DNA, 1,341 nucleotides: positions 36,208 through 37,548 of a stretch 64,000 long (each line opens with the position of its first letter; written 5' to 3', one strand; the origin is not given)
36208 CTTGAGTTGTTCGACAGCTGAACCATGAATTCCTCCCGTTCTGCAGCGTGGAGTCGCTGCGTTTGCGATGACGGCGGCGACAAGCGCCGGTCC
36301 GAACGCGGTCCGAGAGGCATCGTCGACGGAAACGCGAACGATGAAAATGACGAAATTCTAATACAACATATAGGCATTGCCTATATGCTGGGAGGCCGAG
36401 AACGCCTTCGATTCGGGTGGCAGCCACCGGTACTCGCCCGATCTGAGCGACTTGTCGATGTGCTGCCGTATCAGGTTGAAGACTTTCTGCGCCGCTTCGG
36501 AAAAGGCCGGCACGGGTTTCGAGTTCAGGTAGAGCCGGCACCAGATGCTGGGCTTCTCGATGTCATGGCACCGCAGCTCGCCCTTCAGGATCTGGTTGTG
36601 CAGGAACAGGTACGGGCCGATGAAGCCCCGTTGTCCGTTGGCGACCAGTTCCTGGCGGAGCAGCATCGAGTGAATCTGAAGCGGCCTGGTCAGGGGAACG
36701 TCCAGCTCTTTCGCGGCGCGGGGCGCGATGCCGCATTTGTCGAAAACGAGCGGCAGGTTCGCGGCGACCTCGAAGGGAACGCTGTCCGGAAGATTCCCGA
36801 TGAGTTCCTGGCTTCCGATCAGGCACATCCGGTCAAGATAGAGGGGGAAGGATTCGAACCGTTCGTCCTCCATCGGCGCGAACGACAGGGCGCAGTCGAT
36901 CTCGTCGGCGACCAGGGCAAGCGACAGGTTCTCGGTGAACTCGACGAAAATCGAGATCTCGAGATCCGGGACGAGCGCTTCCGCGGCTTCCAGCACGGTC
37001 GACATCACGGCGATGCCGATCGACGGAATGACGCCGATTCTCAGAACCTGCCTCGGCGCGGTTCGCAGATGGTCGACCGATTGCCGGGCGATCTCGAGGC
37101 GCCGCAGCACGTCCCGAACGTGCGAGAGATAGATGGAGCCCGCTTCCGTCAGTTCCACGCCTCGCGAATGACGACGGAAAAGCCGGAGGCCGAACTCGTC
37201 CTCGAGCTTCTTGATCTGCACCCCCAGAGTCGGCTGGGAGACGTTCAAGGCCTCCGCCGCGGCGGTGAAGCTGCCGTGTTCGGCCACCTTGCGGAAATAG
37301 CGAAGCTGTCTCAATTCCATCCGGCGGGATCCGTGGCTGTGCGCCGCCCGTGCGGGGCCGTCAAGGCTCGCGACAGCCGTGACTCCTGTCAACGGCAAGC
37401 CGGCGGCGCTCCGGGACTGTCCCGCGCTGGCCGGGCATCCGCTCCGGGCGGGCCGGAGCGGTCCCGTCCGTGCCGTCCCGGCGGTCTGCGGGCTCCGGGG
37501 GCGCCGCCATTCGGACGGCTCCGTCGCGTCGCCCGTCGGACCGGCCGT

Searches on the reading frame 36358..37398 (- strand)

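Call 67: search_protein_families(library=pfam, proteins=[window:36358-37398:-], max_evalue=0.0001)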
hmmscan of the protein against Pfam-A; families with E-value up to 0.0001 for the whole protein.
window:36358-37398:- (346 aa): 2 families
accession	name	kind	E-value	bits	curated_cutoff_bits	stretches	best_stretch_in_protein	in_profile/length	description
PF00126.33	HTH_1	-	3.9e-26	91.2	26.6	1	29-87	1-59/60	Bacterial regulatory helix-turn-helix protein, lysR family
PF03466.25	LysR_substrate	-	1e-18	67.9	28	1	114-313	3-207/209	LysR substrate binding domain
